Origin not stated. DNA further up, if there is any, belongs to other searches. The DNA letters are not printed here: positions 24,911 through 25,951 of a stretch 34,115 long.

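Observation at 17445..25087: Three-unit array of surface-protein cassettes sharing a conserved head (promoter, leader, signal peptide) and a conserved tail motif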

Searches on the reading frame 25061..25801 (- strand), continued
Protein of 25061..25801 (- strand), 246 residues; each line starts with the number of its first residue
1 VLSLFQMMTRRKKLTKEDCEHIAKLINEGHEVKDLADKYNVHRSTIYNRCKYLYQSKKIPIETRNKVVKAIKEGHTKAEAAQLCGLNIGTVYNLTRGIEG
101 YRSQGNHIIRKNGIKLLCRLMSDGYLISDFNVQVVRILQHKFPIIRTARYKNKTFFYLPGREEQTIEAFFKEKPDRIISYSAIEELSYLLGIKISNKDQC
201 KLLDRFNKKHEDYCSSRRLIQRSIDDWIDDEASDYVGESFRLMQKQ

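Call 46: search_protein_families(library=pfam, proteins=[L161:164-2938:+, L161:3513-4301:+, L161:4298-5098:+, L161:5976-6689:+, L161:8808-9458:+, L140:1486-2841:+, L140:8330-9583:+, L140:5873-6898:-, L140:5139-5891:-, L161:11289-12155:-], max_evalue=0.001)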
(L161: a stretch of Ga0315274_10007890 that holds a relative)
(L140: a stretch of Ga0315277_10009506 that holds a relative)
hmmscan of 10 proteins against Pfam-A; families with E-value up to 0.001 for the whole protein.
L161:164-2938:+ (924 aa): 4 families
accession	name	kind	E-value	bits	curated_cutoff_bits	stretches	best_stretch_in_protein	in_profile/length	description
PF18911.6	PKD_4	-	2.1e-17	63.4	27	1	334-416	3-81/85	PKD domain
PF00801.26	PKD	-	2.3e-15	56.8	23.5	1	341-415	4-78/80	PKD domain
PF17957.7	Big_7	-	1.4e-11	45.3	24.1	1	830-878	19-70/70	Bacterial Ig domain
PF24595.1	DUF7619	-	0.00084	19.9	27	1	103-155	1-57/133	Domain of unknown function (DUF7619)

L161:3513-4301:+ (262 aa): 1 family
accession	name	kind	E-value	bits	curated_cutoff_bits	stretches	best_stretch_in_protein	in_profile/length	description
PF02195.25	ParB_N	-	3.3e-05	24.3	26.3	1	31-93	22-88/95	ParB N-terminal domain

L161:4298-5098:+ (266 aa): 0 families

L161:5976-6689:+ (237 aa): 0 families

L161:8808-9458:+ (216 aa): 0 families

L140:1486-2841:+ (451 aa): 2 families
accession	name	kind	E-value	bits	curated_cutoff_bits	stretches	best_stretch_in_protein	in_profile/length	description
PF05343.19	Peptidase_M42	-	7.1e-09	35.6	23.2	1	224-294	96-167/292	M42 glutamyl aminopeptidase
PF16141.11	GH18_BT1044-like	-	8.5e-05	22.4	28.7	1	180-231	177-229/325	Glycoside hydrolase family 18, BT1044-like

L140:8330-9583:+ (417 aa): 0 families

L140:5873-6898:- (341 aa): 1 family
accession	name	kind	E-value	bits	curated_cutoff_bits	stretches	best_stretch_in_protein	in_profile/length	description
PF00145.23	DNA_methylase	-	1.3e-96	324.3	22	1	21-327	2-323/324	C-5 cytosine-specific DNA methylase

L140:5139-5891:- (250 aa): 1 family
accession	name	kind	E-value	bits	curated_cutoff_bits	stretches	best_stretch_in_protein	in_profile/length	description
PF11463.14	R-HINP1I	-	5.7e-82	274.6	25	1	44-248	1-208/208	R.HinP1I restriction endonuclease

L161:11289-12155:- (288 aa): 0 families
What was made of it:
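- Tried and rejected: Integrase search in the neighbours of HTH genes in L140 and L161 (call 46).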

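Call 49: list_cluster_members(proteins=[P0001, P0006, P0018, P0050, P0021, P0048, P0049, P0110, P0113, P0114])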
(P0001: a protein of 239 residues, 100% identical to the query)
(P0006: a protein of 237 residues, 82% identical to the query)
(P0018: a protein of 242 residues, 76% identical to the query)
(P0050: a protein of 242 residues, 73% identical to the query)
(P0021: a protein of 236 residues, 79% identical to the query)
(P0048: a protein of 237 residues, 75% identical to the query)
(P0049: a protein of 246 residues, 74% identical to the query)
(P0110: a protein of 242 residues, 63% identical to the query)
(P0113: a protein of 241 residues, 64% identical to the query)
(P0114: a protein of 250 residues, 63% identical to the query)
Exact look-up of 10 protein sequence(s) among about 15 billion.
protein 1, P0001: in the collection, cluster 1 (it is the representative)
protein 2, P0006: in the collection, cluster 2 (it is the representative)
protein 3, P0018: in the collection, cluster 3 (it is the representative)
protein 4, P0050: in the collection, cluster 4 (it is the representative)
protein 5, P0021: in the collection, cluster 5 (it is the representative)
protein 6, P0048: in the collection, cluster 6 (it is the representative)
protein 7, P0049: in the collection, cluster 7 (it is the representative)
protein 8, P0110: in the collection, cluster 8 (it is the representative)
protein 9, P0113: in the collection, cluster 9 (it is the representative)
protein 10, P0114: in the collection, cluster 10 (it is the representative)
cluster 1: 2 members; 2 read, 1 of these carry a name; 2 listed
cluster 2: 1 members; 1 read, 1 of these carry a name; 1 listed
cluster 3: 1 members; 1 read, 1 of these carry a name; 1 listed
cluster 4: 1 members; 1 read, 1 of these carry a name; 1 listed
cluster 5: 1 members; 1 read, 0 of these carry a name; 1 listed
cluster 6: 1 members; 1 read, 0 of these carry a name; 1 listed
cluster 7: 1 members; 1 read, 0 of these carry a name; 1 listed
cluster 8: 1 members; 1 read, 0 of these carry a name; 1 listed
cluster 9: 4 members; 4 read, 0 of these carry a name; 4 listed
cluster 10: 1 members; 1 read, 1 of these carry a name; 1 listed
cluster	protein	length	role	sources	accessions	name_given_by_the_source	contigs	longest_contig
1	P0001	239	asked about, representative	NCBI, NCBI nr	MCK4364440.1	MAG: Hin recombinase [Thermoplasmatales archaeon] | Hin recombinase [Thermoplasmatales archaeon]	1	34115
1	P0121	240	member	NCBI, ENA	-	-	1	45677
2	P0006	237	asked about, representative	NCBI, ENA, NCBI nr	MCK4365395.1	MAG: helix-turn-helix domain-containing protein [Thermoplasmatales archaeon] | helix-turn-helix domain-containing protein [Thermoplasmatales archaeon]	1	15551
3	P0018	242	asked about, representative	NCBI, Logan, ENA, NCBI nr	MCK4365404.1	MAG: Hin recombinase [Thermoplasmatales archaeon] | Hin recombinase [Thermoplasmatales archaeon]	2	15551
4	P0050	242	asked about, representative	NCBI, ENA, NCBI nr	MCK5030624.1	MAG: Hin recombinase [Thermoplasmatales archaeon] | Hin recombinase [Thermoplasmatales archaeon]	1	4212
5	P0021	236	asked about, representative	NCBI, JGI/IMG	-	-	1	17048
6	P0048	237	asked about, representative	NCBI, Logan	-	-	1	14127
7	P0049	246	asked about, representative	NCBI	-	-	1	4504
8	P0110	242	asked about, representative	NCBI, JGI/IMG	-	-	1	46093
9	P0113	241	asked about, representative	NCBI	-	-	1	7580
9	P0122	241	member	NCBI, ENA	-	-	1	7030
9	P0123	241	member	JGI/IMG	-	-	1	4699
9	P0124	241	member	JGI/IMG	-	-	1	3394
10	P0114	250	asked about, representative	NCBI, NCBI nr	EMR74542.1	hypothetical protein MBGDF03_00603 [Thermoplasmatales archaeon SCGC AB-540-F20]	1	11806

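Call 52: find_encoding_contigs(protein=P0121, flank=10000, max_places=4)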
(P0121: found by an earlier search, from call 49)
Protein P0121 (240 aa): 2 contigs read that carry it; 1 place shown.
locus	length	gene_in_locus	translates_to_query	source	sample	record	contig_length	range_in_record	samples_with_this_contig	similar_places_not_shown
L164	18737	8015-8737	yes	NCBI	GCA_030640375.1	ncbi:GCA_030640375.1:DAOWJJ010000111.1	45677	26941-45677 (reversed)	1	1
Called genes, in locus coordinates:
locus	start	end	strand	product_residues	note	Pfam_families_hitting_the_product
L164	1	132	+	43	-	?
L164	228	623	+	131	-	PF03692:CxxCxxCC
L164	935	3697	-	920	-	PF02355:SecD_SecF_C (faint), PF03176:MMPL, PF02460:Patched, PF12349:Sterol-sensing, PF03176:MMPL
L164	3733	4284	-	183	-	PF22381:Staph_reg_Sar_Rot (weak), PF01047:MarR, PF12802:MarR_2, PF13463:HTH_27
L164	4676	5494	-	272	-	PF01841:Transglut_core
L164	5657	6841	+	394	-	-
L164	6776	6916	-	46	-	-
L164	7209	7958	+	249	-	-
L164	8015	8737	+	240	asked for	PF02796:HTH_7 (weak), PF13936:HTH_38 (faint), PF13384:HTH_23 (faint), PF13518:HTH_28 (faint), PF13551:HTH_29 (faint)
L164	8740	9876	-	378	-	PF01464:SLT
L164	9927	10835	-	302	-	-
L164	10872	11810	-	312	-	-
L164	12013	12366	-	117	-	-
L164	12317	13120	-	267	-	PF07486:Hydrolase_2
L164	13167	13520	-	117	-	-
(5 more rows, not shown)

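Call 60: search_solved_structures(query=A1, max_evalue=1)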
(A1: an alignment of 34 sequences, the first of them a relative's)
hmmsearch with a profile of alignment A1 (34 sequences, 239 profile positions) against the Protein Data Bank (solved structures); distinct sequences matched with E-value up to 1: 8.
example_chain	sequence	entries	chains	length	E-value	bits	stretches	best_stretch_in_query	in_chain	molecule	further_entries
2lvs_A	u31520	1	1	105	3.9e-05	26.1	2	3-44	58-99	Putative uncharacterized protein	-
8vd6_A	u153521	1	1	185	0.00033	23.1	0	13-86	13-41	CAP REPEAT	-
1hcr_A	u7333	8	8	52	0.012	18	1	6-42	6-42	PROTEIN (HIN RECOMBINASE) | DNA-INVERTASE HIN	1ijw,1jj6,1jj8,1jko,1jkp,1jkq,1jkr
3uj3_X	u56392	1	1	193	0.049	15.9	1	4-42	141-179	DNA-invertase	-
4m6f_A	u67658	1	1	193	0.053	15.8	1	4-42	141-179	DNA-invertase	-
8u3b_G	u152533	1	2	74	0.23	13.7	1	12-52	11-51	Nitrate/nitrite response regulator protein NarL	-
1je8_A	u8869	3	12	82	0.29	13.4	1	12-52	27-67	Nitrate/Nitrite Response Regulator Protein NARL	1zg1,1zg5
7pv4_A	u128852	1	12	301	0.67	12.2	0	104-145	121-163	Connector protein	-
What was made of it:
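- On Serine recombinase (the database label 'Hin recombinase'): PDB hits to Hin cover only its 52-residue DNA-binding domain (call 60).
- Closest known: Cbp1-like CRISPR-repeat-binding tandem-HTH proteins. Same: The N-terminal tandem HTH repeats of the anchor protein match at E 3.9e-5 (call 60).
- Its closest solved relative by sequence is a CRISPR-repeat-binding protein (2lvs, E 3.9e-5; call 60).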

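Call 62: find_encoding_contigs(protein=P0025, flank=10000, max_places=2)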
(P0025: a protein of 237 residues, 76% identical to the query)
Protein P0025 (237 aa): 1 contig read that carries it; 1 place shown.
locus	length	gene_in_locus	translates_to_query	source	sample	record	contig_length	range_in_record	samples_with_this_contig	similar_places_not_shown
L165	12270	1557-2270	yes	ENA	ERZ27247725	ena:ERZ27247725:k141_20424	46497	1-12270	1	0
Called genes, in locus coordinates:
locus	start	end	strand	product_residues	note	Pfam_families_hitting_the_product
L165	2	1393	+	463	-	?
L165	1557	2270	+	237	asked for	PF02796:HTH_7 (weak), PF04218:CENP-B_N (faint), PF13936:HTH_38 (weak), PF13384:HTH_23 (faint), PF13518:HTH_28 (faint), PF13551:HTH_29 (faint), PF12728:HTH_17 (faint)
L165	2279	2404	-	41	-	-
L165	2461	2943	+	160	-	-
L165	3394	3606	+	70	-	-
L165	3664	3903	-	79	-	-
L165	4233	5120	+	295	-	PF01970:TctA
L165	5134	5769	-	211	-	PF06197:DUF998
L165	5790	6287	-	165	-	PF09999:DUF2240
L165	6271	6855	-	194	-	-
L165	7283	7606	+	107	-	-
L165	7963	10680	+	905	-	PF22148:Fervidolysin_NPro-like (faint), PF00082:Peptidase_S8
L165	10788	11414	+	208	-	-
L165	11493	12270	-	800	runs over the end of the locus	PF01326:PPDK_N, PF00391:PEP-utilizers, PF02896:PEP-utilizers_C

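Call 63: find_encoding_contigs(protein=P0059, flank=10000, max_places=2)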
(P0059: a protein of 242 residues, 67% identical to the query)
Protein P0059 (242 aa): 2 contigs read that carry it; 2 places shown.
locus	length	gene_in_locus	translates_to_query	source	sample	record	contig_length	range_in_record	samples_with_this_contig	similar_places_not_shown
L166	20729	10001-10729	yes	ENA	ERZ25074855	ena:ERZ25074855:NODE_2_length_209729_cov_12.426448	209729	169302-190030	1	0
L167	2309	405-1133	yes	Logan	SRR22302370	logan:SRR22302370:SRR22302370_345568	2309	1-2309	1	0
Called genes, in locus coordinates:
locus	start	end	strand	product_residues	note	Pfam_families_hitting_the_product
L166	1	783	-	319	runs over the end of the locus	PF05708:Peptidase_C92, PF17957:Big_7 (weak)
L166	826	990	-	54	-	-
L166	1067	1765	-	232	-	PF12840:HTH_20 (weak), PF01022:HTH_5 (weak), PF01978:TrmB (faint), PF12802:MarR_2 (faint), PF13412:HTH_24 (weak), PF24266:HTH_HVO_0163_N, PF01047:MarR (faint)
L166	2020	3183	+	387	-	-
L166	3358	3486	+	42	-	-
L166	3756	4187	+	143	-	PF01918:Alba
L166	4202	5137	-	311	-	PF08271:Zn_Ribbon_TF, PF00382:TFIIB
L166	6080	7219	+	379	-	PF00890:FAD_binding_2 (weak), PF01134:GIDA (weak), PF01266:DAO (faint), PF01494:FAD_binding_3 (weak), PF05834:Lycopene_cycl, PF07992:Pyr_redox_2 (weak), PF12831:FAD_oxidored, PF22578:GGR_cat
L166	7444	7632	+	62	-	PF07411:DUF1508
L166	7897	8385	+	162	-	-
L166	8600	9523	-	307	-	PF00514:Arm (faint), PF03130:HEAT_PBS (faint), PF13513:HEAT_EZ (faint), PF13646:HEAT_2, PF01602:Adaptin_N (faint), PF02985:HEAT (faint), PF13646:HEAT_2 (weak)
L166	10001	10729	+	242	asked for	PF01710:HTH_Tnp_IS630 (faint), PF02796:HTH_7 (weak), PF04218:CENP-B_N (faint), PF13936:HTH_38 (faint), PF13384:HTH_23 (faint), PF13518:HTH_28 (faint), PF13551:HTH_29 (faint)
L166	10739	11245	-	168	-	-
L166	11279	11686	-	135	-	-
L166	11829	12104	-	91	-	-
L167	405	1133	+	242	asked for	PF01710:HTH_Tnp_IS630 (faint), PF02796:HTH_7 (weak), PF04218:CENP-B_N (faint), PF13936:HTH_38 (faint), PF13384:HTH_23 (faint), PF13518:HTH_28 (faint), PF13551:HTH_29 (faint)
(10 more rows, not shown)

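Call 64: find_encoding_contigs(protein=P0110, flank=10000, max_places=2)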
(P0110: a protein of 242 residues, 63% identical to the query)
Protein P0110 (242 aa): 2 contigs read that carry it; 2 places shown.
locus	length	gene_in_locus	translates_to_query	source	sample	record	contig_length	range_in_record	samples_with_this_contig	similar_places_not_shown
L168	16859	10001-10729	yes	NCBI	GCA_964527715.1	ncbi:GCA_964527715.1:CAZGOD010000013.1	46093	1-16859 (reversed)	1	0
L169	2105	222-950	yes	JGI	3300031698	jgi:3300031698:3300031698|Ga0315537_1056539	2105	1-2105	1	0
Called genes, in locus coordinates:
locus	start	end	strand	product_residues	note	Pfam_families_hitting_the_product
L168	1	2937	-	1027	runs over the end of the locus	PF08126:Propeptide_C25, PF01364:Peptidase_C25, PF05048:NosD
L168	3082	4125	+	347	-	PF00579:tRNA-synt_1b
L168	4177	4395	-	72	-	-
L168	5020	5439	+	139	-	-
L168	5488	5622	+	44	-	-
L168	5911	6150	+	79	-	-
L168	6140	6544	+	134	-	-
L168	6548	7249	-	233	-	PF13185:GAF_2 (weak)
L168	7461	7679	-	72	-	-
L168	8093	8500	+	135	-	PF10771:DUF2582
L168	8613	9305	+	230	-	-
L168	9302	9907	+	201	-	-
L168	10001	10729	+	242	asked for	PF02796:HTH_7 (weak), PF13384:HTH_23 (faint)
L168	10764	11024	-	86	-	-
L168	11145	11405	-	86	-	-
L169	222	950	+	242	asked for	PF02796:HTH_7 (weak), PF13384:HTH_23 (faint)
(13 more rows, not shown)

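Call 65: find_encoding_contigs(protein=P0069, flank=10000, max_places=2)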
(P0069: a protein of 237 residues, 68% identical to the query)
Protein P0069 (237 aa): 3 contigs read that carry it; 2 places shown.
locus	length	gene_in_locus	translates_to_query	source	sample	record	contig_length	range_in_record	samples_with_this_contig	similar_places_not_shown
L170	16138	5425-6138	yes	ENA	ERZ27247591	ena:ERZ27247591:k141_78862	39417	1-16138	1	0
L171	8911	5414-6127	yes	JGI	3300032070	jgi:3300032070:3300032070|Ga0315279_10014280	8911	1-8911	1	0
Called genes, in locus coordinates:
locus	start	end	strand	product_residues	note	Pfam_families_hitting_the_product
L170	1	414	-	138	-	?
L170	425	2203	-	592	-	PF01555:N6_N4_Mtase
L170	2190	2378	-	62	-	-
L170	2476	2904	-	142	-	PF04033:DUF365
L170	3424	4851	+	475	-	-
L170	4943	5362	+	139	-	-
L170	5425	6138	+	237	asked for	PF02796:HTH_7 (weak), PF13384:HTH_23 (faint), PF13518:HTH_28 (faint), PF13551:HTH_29 (faint)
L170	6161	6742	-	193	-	-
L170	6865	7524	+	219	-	-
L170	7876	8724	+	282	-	PF01970:TctA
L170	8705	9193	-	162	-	PF09999:DUF2240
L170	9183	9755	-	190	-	-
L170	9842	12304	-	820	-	PF01326:PPDK_N, PF00391:PEP-utilizers, PF02896:PEP-utilizers_C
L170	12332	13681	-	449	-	PF08543:Phos_pyr_kin, PF00294:PfkB, PF10120:ThiN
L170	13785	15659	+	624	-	PF01855:POR_N, PF02775:TPP_enzyme_C, PF12797:Fer4_2 (faint), PF13237:Fer4_10 (weak), PF00037:Fer4 (weak), PF12837:Fer4_6 (weak)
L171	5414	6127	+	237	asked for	PF02796:HTH_7 (weak), PF13384:HTH_23 (faint), PF13518:HTH_28 (faint), PF13551:HTH_29 (faint)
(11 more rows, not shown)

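Call 68: fold_search(model_id=the predicted structure, library=viral)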
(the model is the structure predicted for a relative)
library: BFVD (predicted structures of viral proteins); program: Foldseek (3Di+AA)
matches with E <= 10: 1279; with E <= 0.001: 3
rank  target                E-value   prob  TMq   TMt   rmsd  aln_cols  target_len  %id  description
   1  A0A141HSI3            3.6e-04  0.98  0.21  0.14  17.0       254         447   18  (no name in the UniProt tables at hand)
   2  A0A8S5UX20            4.3e-04  0.99  0.22  0.25  17.1       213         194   16  Transposase [Siphoviridae sp. ctDmR33]
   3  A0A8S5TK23            7.0e-04  0.97  0.19  0.16  14.3       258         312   16  Endonuclease [Podoviridae sp. ctz6O13]
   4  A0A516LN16            2.6e-03  0.97  0.28  0.25  19.5       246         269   16  (no name in the UniProt tables at hand)
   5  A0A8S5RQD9            2.9e-03  0.92  0.23  0.23  24.8       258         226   14  (no name in the UniProt tables at hand)
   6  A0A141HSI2            2.9e-03  0.89  0.20  0.21  15.9       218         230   17  (no name in the UniProt tables at hand)
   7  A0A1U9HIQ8            3.4e-03  0.99  0.19  0.17  13.0       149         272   17  (no name in the UniProt tables at hand)
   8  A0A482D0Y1            4.0e-03  0.72  0.18  0.18  27.0       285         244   15  (no name in the UniProt tables at hand)
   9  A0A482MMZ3            4.5e-03  0.99  0.29  0.23  15.1       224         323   14  Endonuclease [Burkholderia phage BcepSauron]
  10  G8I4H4                8.7e-03  0.69  0.23  0.20  21.1       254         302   15  Uncharacterized protein [Mycobacterium phage DS6A]
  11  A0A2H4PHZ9            9.7e-03  1.00  0.21  0.30  10.1       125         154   20  (no name in the UniProt tables at hand)
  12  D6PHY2                1.1e-02  0.51  0.16  0.16  23.0       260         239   14  (no name in the UniProt tables at hand)
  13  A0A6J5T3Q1            1.1e-02  0.94  0.16  0.25  14.4       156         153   17  Uncharacterized protein [uncultured Caudovirales phage]
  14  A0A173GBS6            1.2e-02  0.85  0.18  0.19  17.2       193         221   12  Helix-turn-helix DNA binding domain protein [Bacillus phage SalinJah]
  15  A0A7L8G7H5            1.6e-02  1.00  0.19  0.28  10.8       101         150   25  Helix-turn-helix domain-containing protein [Achromobacter phage Mano]
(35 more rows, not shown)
